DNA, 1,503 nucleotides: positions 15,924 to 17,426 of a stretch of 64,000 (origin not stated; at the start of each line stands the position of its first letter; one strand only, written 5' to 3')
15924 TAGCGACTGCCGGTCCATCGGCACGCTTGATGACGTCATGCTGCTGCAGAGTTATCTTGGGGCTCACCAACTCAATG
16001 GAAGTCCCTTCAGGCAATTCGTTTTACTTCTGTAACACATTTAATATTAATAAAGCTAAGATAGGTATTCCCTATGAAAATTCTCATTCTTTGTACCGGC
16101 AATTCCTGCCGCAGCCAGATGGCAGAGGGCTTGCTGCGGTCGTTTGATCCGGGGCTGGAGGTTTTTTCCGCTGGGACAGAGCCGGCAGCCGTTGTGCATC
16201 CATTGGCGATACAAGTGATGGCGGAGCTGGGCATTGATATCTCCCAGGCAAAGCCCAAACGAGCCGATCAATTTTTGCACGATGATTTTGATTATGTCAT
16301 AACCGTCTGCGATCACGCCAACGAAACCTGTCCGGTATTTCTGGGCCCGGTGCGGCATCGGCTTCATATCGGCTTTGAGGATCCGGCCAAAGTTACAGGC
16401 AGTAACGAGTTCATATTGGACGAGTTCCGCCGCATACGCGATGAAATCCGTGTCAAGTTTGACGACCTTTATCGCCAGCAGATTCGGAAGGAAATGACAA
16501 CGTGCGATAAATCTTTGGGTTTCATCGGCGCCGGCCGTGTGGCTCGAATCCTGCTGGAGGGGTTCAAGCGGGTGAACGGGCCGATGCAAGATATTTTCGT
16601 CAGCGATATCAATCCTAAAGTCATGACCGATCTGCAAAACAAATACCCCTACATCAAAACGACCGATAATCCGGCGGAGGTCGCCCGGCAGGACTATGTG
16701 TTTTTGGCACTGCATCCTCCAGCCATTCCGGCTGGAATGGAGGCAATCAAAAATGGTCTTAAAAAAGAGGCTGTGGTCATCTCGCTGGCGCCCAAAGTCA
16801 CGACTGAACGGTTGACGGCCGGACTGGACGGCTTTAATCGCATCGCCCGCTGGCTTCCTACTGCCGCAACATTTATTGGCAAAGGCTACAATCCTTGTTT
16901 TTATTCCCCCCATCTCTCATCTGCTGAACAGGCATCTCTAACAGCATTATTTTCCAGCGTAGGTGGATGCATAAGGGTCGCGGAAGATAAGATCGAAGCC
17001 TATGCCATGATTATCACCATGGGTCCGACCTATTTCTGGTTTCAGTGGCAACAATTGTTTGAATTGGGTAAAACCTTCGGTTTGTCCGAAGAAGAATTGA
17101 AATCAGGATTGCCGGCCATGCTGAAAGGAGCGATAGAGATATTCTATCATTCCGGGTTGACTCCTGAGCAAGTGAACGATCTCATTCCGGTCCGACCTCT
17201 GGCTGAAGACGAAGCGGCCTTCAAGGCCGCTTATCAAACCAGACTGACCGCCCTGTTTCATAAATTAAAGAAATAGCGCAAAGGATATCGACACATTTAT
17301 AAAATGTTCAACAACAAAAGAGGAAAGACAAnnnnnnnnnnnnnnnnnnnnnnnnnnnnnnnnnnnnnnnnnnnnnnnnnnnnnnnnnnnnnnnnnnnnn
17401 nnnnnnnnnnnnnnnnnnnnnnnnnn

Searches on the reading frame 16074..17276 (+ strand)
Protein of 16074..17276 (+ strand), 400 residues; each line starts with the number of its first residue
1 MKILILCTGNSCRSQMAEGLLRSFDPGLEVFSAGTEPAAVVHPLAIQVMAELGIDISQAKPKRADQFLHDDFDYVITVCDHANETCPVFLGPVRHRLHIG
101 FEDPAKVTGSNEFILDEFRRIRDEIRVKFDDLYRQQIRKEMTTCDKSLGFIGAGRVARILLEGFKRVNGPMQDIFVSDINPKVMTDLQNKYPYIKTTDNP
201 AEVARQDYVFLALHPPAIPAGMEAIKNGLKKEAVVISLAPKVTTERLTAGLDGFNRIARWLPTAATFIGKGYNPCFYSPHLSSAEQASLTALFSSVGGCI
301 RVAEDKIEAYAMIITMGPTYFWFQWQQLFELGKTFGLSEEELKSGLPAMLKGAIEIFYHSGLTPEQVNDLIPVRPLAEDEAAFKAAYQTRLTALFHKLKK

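Call 20: search_protein_families(library=ncbifam, proteins=[window:16074-17276:+], max_evalue=0.001)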
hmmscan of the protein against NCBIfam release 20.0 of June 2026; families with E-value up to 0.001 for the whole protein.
window:16074-17276:+ (400 aa): 10 families
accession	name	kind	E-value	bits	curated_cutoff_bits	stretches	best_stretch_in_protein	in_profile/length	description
TIGR02691.1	arsC_pI258_fam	equivalog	6.7e-34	116.9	174.3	1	4-130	2-127/129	arsenate reductase (thioredoxin)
NF010053.0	PRK13530.1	subfamily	4.6e-29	101.5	215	1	3-130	6-126/133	arsenate reductase (thioredoxin)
TIGR00112.1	proC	equivalog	2.7e-28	99.3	196.75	1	148-369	1-224/263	pyrroline-5-carboxylate reductase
TIGR02689.1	ars_reduc_gluta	equivalog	3.4e-20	72.5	157.6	1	2-131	2-124/126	arsenate reductase, glutathione/glutaredoxin type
NF005813.0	PRK07679.1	exception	6.7e-17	61.8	404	1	146-364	4-224/279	pyrroline-5-carboxylate reductase ProI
NF005814.0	PRK07680.1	equivalog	3.2e-16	59.3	278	1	148-373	3-229/275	late competence protein ComER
NF005384.0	PRK06928.1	exception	1.1e-11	44.8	301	1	147-317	3-175/277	pyrroline-5-carboxylate reductase ProG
NF005063.0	PRK06476.1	equivalog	1.7e-11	44.2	254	1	147-321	2-169/258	pyrroline-5-carboxylate reductase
NF007520.0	PRK10126.1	equivalog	8.6e-08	32.7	243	1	2-81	4-86/147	low molecular weight protein-tyrosine-phosphatase Wzb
NF008486.0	PRK11391.1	equivalog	5.2e-07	30.2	247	1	3-77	9-85/148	phosphotyrosine-protein phosphatase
